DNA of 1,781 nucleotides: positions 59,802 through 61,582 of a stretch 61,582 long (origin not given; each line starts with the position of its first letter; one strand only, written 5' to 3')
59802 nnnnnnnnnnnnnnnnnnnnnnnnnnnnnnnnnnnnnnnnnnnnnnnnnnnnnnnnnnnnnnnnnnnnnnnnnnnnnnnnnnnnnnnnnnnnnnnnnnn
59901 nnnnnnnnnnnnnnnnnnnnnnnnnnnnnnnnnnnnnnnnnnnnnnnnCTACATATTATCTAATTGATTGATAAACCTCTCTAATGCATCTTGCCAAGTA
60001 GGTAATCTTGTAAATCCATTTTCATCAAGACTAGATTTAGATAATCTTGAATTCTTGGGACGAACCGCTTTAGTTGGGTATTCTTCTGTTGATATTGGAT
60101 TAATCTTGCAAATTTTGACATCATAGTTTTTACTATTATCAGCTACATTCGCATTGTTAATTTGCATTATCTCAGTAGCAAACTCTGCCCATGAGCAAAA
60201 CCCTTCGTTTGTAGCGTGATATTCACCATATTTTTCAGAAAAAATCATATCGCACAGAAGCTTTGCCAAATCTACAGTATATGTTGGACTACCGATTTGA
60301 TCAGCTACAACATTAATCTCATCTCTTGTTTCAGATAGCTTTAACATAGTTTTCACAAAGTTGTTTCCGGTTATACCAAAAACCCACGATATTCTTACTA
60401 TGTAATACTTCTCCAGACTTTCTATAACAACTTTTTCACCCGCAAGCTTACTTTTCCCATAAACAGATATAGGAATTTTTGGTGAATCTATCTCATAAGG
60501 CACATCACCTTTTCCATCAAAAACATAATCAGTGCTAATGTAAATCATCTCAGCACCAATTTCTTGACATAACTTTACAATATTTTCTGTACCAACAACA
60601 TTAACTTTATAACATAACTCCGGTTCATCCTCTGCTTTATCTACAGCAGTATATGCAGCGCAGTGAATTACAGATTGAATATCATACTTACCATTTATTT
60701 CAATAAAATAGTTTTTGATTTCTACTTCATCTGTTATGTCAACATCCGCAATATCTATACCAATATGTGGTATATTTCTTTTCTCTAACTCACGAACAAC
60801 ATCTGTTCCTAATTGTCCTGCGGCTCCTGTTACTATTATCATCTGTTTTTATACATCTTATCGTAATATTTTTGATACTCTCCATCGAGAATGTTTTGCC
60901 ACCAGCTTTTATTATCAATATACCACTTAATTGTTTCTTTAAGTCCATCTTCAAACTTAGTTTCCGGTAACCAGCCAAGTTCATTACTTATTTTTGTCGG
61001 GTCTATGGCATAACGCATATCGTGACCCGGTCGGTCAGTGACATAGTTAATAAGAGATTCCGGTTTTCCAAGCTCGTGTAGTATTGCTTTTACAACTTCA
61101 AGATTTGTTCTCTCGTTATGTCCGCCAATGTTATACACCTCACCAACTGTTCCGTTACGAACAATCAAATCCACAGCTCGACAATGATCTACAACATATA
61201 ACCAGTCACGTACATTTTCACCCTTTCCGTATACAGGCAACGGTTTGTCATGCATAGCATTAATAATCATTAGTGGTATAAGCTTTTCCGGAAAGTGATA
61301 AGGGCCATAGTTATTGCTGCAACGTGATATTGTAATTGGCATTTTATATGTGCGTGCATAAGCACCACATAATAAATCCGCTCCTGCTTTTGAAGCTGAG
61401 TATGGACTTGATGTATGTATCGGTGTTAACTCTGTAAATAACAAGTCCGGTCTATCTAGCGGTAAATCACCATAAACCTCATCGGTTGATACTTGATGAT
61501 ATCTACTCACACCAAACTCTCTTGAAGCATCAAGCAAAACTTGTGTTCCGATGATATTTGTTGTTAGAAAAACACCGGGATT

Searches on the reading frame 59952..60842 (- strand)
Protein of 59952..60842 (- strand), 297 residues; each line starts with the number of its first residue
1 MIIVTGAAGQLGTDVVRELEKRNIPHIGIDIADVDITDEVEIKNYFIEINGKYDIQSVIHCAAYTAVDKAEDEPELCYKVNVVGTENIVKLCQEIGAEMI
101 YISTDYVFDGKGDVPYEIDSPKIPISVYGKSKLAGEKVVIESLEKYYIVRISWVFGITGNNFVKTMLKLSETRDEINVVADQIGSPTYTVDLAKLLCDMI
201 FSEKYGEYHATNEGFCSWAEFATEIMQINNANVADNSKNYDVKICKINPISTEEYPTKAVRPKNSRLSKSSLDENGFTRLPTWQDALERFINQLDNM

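Call 34: search_protein_families(library=pfam, proteins=[window:59952-60842:-], max_evalue=0.0001)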
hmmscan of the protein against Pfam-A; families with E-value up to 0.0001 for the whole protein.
window:59952-60842:- (297 aa): 6 families
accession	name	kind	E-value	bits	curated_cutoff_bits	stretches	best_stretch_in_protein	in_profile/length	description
PF04321.23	RmlD_sub_bind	-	7.6e-97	324.3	27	1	2-294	3-285/287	RmlD substrate binding domain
PF01370.27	Epimerase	-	4.3e-23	82.4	20.9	1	2-166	1-185/240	NAD dependent epimerase/dehydratase family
PF16363.11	GDP_Man_Dehyd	-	3e-17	63.5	27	1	23-151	46-176/332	GDP-mannose 4,6 dehydratase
PF02719.21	Polysacc_synt_2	-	4.7e-14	52.7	20.2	1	38-143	61-153/293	Polysaccharide biosynthesis protein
PF01073.25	3Beta_HSD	-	1.8e-11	44.1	22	1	3-144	1-162/280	3-beta hydroxysteroid dehydrogenase/isomerase family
PF07993.18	NAD_binding_4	-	2e-11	44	20.1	1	55-156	89-209/258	Male sterility protein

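Call 94: find_encoding_contigs(protein=window:59952-60842:-, flank=1000, max_places=4)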
Protein window:59952-60842:- (297 aa): no gene with exactly this product is on record in the collection.
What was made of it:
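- Tried and rejected: One protein was not on record (call 94).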

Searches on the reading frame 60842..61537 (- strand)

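Call 34: search_protein_families(library=pfam, proteins=[window:60842-61537:-], max_evalue=0.0001)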
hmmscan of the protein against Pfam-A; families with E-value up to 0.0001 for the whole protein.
window:60842-61537:- (232 aa): 2 families
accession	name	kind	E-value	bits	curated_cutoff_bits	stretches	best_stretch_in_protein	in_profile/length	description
PF16363.11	GDP_Man_Dehyd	-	7.7e-51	173.9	27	1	1-202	109-332/332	GDP-mannose 4,6 dehydratase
PF01370.27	Epimerase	-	1.1e-37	130.2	20.9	1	1-138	98-240/240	NAD dependent epimerase/dehydratase family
